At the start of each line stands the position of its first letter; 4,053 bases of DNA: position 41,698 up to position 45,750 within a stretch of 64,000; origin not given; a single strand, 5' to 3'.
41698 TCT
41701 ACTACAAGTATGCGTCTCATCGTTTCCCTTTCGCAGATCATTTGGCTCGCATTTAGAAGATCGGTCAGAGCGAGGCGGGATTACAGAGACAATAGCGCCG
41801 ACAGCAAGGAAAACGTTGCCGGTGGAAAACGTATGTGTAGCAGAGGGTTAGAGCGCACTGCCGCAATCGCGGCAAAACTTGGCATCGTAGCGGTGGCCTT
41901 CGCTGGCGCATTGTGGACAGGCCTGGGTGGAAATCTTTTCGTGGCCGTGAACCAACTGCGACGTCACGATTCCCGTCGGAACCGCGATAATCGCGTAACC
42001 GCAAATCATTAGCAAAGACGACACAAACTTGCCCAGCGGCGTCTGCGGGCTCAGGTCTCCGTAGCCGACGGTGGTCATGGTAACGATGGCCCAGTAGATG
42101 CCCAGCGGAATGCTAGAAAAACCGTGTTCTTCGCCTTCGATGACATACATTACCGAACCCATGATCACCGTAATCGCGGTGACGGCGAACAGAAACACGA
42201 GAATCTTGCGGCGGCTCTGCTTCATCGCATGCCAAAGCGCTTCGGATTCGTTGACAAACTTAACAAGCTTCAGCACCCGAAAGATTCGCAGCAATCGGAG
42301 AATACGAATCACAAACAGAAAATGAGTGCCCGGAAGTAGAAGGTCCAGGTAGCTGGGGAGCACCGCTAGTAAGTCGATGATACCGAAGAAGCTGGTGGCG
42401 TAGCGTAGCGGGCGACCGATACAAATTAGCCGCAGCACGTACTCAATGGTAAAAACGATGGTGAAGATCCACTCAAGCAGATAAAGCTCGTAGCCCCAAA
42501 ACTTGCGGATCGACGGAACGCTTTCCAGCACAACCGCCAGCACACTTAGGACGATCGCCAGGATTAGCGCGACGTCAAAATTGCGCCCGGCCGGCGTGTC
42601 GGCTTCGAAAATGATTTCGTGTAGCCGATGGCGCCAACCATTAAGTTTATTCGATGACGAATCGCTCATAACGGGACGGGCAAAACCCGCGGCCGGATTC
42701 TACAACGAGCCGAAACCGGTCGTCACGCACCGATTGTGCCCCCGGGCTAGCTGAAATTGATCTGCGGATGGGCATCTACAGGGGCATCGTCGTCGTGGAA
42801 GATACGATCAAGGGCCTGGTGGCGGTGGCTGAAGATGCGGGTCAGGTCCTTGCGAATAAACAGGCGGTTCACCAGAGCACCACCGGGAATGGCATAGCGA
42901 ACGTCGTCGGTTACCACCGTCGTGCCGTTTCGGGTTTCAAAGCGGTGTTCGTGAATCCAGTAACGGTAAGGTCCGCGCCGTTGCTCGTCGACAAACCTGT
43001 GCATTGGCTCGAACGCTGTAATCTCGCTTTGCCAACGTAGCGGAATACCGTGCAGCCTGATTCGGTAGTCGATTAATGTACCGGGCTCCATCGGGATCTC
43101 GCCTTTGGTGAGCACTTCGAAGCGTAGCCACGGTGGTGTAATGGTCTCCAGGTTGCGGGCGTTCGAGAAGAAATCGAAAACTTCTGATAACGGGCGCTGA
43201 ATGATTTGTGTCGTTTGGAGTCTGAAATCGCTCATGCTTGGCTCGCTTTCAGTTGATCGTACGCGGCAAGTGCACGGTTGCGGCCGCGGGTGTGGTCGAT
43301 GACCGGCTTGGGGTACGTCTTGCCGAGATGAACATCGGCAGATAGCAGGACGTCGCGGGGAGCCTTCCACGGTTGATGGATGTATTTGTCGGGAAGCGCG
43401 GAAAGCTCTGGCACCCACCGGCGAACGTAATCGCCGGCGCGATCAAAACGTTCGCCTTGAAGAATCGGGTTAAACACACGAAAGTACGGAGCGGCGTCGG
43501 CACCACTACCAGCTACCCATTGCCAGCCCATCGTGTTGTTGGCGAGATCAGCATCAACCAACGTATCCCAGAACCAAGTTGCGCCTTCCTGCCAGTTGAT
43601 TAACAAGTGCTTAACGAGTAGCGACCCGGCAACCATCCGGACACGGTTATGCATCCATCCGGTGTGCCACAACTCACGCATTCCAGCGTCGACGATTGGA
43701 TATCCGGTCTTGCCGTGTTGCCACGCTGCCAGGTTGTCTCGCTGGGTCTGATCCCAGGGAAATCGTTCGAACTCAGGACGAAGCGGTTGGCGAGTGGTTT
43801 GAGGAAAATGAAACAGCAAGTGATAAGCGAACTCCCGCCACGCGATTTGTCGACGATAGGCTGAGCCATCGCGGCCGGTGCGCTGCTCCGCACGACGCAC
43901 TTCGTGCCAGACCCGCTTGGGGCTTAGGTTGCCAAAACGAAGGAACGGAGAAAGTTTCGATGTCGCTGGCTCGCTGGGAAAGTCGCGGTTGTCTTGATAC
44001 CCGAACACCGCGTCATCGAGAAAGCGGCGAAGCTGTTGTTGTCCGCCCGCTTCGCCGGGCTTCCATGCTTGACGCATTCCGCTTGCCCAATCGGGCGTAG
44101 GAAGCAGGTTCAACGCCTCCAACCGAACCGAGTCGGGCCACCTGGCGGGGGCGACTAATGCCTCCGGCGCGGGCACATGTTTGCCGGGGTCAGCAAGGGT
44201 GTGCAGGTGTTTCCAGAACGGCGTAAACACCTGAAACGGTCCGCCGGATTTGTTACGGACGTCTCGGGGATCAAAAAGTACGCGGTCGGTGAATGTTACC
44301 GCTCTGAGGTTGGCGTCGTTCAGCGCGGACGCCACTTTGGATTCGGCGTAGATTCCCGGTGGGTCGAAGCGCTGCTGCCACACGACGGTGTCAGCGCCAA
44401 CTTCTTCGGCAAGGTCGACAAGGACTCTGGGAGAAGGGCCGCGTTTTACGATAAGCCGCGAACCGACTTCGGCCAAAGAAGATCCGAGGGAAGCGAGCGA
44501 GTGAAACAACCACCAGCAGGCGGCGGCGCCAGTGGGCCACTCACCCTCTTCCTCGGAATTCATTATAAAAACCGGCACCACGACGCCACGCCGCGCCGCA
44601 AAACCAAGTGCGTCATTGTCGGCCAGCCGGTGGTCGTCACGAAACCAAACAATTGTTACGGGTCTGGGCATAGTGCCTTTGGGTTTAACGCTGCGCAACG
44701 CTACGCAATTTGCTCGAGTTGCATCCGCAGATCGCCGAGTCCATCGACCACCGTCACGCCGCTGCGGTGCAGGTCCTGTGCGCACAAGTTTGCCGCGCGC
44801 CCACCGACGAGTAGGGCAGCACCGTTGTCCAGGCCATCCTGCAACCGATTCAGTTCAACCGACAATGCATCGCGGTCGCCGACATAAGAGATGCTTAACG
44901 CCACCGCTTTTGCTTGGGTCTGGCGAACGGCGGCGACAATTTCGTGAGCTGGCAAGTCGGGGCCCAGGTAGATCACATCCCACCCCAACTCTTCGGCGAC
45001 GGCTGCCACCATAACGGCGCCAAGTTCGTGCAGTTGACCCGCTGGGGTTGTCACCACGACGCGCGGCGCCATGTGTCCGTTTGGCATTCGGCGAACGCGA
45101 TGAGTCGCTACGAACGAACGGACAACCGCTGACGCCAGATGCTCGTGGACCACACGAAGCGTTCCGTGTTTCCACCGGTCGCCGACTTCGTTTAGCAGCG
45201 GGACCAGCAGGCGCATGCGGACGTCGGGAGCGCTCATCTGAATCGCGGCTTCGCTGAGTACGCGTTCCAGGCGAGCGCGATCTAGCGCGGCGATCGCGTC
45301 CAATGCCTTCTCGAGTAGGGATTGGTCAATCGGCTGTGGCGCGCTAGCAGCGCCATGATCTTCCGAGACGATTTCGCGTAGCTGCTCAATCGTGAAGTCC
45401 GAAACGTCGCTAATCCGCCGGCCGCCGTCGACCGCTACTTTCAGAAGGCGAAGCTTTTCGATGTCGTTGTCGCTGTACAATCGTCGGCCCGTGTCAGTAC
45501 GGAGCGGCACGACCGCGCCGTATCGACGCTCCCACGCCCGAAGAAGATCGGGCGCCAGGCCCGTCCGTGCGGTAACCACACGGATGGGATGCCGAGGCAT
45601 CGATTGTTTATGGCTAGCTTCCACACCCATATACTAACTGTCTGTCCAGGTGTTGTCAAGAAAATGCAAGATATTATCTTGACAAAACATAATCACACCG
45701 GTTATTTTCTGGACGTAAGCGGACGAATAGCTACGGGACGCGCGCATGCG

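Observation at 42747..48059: B12-photoreceptor switch divergent from a sigma70: possible light-triggered sigma cascade without carotenoid genes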

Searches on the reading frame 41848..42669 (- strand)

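Call 5: search_protein_families(library=pfam, proteins=[window:41848-42669:-])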
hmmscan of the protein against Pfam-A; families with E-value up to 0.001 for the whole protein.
window:41848-42669:- (273 aa): 2 families
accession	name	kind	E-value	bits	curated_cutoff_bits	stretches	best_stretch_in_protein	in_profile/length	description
PF00520.37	Ion_trans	-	1.1e-37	130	25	1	29-242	2-236/241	Ion transport protein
PF07885.22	Ion_trans_2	-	4.1e-14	52.7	22.5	1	164-239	3-77/79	Ion channel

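Call 6: search_protein_families(library=ncbifam, proteins=[window:41848-42669:-])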
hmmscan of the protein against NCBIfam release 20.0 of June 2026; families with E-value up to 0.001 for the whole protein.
window:41848-42669:- (273 aa): 2 families
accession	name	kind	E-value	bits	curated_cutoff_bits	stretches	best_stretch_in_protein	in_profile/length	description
NF040645.1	K_channel_Meth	equivalog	5.4e-12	46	300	1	43-223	20-196/203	hyperpolarization-activated voltage-gated potassium channel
NF007828.0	PRK10537.1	equivalog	4.1e-05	22.7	425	1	160-241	148-233/403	voltage-gated potassium channel protein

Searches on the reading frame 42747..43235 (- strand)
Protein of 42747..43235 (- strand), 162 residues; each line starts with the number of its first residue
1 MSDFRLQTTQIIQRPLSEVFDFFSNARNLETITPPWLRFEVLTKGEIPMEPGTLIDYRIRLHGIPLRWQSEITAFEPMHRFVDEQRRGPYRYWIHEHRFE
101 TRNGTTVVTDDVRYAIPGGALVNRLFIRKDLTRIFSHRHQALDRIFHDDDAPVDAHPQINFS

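Call 5: search_protein_families(library=pfam, proteins=[window:42747-43235:-])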
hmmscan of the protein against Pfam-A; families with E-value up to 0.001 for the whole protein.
window:42747-43235:- (162 aa): 2 families
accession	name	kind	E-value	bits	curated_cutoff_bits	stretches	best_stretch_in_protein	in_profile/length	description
PF03364.25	Polyketide_cyc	-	1.2e-10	42.2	23.4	1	12-135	1-118/126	Polyketide cyclase / dehydrase and lipid transport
PF10604.15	Polyketide_cyc2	-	1.1e-05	26.2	27.4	1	5-136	3-131/142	Polyketide cyclase / dehydrase and lipid transport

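Call 6: search_protein_families(library=ncbifam, proteins=[window:42747-43235:-])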
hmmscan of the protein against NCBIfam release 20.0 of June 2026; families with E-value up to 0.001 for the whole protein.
window:42747-43235:- (162 aa): 0 families

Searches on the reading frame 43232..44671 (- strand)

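Call 5: search_protein_families(library=pfam, proteins=[window:43232-44671:-])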
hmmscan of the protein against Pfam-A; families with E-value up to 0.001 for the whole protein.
window:43232-44671:- (479 aa): 2 families
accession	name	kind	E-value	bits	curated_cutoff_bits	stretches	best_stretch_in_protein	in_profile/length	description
PF03441.19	FAD_binding_7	-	4.3e-90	301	27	1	273-472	2-202/203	FAD binding domain of DNA photolyase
PF00875.24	DNA_photolyase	-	1.4e-44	152.4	26.6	1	6-169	1-163/164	DNA photolyase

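Call 6: search_protein_families(library=ncbifam, proteins=[window:43232-44671:-])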
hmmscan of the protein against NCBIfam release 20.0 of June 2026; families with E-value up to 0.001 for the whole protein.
window:43232-44671:- (479 aa): 5 families
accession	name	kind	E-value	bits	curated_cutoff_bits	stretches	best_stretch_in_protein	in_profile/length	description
TIGR02766.1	crypt_chrom_pln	subfamily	9.4e-113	377.5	603.85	1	6-466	2-474/480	cryptochrome photoreceptor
NF007955.0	PRK10674.1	equivalog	2e-104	350.2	506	1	5-476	3-470/472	deoxyribodipyrimidine photo-lyase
TIGR03556.1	photolyase_8HDF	exception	2.2e-102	343.4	884.6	1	6-472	3-469/471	deoxyribodipyrimidine photo-lyase, 8-HDF type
TIGR02765.1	crypto_DASH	subfamily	2.4e-65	221.1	317.05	1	5-423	2-431/431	DASH family cryptochrome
TIGR00591.1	phr2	superfamily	3.6e-14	52.9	550.05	1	201-348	219-373/453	deoxyribodipyrimidine photo-lyase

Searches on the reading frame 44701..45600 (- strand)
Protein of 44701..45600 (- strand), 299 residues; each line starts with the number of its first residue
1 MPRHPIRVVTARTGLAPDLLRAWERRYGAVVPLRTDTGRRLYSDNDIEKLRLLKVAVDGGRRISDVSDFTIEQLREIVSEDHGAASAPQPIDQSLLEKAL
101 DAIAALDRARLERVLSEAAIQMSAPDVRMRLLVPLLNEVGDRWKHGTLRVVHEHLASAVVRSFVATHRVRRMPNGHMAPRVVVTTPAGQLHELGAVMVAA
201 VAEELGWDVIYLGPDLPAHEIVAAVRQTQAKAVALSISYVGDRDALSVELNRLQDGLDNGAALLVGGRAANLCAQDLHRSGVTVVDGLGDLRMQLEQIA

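Call 5: search_protein_families(library=pfam, proteins=[window:44701-45600:-])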
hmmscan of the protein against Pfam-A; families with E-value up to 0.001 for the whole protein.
window:44701-45600:- (299 aa): 4 families
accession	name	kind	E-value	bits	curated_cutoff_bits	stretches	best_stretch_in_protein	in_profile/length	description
PF02310.24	B12-binding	-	4.1e-17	62.6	32.1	1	180-289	2-113/121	B12 binding domain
PF02607.22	B12-binding_2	-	1.7e-13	51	23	1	95-165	1-71/74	B12 binding domain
PF13411.12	MerR_1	-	4.8e-12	46.2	21.6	1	6-68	3-64/69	MerR HTH family regulatory protein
PF00376.29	MerR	-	2.2e-05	24.6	28.2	1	6-42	2-38/38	MerR family regulatory protein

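Call 6: search_protein_families(library=ncbifam, proteins=[window:44701-45600:-])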
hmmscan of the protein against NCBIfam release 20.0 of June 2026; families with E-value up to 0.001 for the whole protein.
window:44701-45600:- (299 aa): 17 families
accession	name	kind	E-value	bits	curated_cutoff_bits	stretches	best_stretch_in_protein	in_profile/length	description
NF052513.1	TransRegCarH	equivalog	1.7e-38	132.4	400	1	6-291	9-270/274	HTH-type transcriptional repressor CarH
NF011617.0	PRK15043.1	equivalog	9.8e-12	44.7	417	1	11-67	11-67/243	HTH-type transcriptional regulator MlrA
NF047996.1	corrin_MtgC_2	exception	2.7e-11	43.4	370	1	125-267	35-179/212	glycine betaine-specific corrinoid protein MtgC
NF041607.1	dimeth_corrin_MtbC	equivalog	2.7e-11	43.4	350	1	101-269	3-174/203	dimethylamine corrinoid protein MtbC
TIGR02370.1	pyl_corrinoid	subfamily_domain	7.4e-09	35.3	215.3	1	99-237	2-143/197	methyltransferase cognate corrinoid protein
NF047375.1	HeatShock_HspR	equivalog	6.2e-07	29.3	105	1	6-54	6-53/92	heat shock protein transcriptional repressor HspR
NF040655.1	MtaC_Meth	equivalog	1.9e-06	27.1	420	1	179-229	120-170/253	methanol--corrinoid protein MtaC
TIGR02043.1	ZntR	equivalog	1.3e-05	25.4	167.95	1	10-110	8-104/131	Zn(2+)-responsive transcriptional regulator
NF047995.1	corrinoid_MtgC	exception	2.6e-05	23.8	310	1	132-236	42-150/215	glycine betaine-specific corrinoid protein MtgC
NF002612.0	PRK02261.1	equivalog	6.5e-05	22.5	110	1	180-268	5-93/148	methylaspartate mutase subunit S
NF007024.0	PRK09490.1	equivalog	6.5e-05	20.9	1497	1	156-239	730-812/1234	methionine synthase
TIGR02082.1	metH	equivalog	0.0001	20.1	1010.85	1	173-269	728-823/1182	methionine synthase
NF040669.1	MtaC2_Meth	equivalog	0.00012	21.5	450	1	180-234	128-182/267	methanol--corrinoid protein MtaC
TIGR02044.1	CueR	equivalog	0.00016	21.8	147.4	1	9-69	6-66/127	Cu(I)-responsive transcriptional regulator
NF047377.1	heat_HspR_dupli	exception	0.00017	21.1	300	1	13-53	136-175/214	heat shock protein transcriptional repressor HspR, fused homodimer type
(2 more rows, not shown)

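Call 12: find_related_loci(query=window:44701-45600:-, collection=genome_contigs, flank=6000)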
Query window:44701-45600:- (299 aa) in genome_contigs; peptide patterns used: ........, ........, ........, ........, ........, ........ (x = any residue, [..] = any of these).
135 stretches matched a pattern; 4 encode a relative of the query (tblastn E <= 1e-3); 4 distinct loci.
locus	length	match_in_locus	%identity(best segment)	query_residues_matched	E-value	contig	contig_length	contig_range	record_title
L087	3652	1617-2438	38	1-271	8e-60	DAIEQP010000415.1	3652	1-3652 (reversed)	MAG TPA_asm: Ignavibacteria bacterium isolate clean1190 k141_1864813, whole genome shotgun sequence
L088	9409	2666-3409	29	1-235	8e-23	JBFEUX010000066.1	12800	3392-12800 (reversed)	MAG: Bacteriovoracaceae bacterium isolate Mix_mud08.2021.06.10 k141_1741189_length_12800_cov_10.0000, whole genome shotg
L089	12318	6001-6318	38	4-115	6e-15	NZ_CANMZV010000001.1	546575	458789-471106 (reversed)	Uncultured Photobacterium sp. isolate N510-Z.fasta NODE_1, whole genome shotgun sequence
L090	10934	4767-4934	46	2-58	3e-8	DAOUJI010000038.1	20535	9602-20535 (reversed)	MAG TPA_asm: Dehalococcoidia bacterium isolate S32_258 k113_1369592, whole genome shotgun sequence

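Call 30: search_solved_structures(query=window:44701-45600:-, show_alignments=2, max_evalue=0.00001)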
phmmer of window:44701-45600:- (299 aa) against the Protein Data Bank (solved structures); distinct sequences matched with E-value up to 0.00001: 13.
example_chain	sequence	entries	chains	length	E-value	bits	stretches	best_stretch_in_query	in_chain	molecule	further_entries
3whp_A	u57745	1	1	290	2.1e-28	102.8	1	6-270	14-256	Probable transcriptional regulator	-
5c8d_A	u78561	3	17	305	2.5e-28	102.5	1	6-270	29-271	Light-dependent transcriptional regulator CarH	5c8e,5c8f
8jbs_A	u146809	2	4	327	1.9e-18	70.1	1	83-269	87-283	Putative cobalamin binding protein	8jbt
5c8a_A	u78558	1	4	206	1.5e-17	67.2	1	101-270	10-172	Light-dependent transcriptional regulator CarH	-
8c31_A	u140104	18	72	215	1.6e-17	67.1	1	101-270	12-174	Probable transcriptional regulator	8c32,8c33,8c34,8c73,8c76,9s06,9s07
8c35_A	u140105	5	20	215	1.6e-17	67.1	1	101-270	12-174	Probable transcriptional regulator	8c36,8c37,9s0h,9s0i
7xcn_M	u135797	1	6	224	1.8e-07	34.1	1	94-268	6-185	Trimethylamine methyltransferase corrinoid protein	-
8g3h_A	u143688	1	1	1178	3.6e-07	33.1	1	71-249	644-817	Methionine synthase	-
4jgi_A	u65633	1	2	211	4.4e-07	32.8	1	101-271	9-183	Putative uncharacterized protein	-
8j2y_A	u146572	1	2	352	1.1e-06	31.5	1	120-269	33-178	GGDEF domain-containing protein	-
8j2w_A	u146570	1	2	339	1.7e-06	30.9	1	124-238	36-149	Cobalamin-binding protein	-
8j2x_A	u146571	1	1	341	1.7e-06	30.9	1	124-238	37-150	Cobalamin-binding protein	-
2jml_A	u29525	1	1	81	2.5e-06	30.3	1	6-65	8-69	DNA BINDING DOMAIN/TRANSCRIPTIONAL REGULATOR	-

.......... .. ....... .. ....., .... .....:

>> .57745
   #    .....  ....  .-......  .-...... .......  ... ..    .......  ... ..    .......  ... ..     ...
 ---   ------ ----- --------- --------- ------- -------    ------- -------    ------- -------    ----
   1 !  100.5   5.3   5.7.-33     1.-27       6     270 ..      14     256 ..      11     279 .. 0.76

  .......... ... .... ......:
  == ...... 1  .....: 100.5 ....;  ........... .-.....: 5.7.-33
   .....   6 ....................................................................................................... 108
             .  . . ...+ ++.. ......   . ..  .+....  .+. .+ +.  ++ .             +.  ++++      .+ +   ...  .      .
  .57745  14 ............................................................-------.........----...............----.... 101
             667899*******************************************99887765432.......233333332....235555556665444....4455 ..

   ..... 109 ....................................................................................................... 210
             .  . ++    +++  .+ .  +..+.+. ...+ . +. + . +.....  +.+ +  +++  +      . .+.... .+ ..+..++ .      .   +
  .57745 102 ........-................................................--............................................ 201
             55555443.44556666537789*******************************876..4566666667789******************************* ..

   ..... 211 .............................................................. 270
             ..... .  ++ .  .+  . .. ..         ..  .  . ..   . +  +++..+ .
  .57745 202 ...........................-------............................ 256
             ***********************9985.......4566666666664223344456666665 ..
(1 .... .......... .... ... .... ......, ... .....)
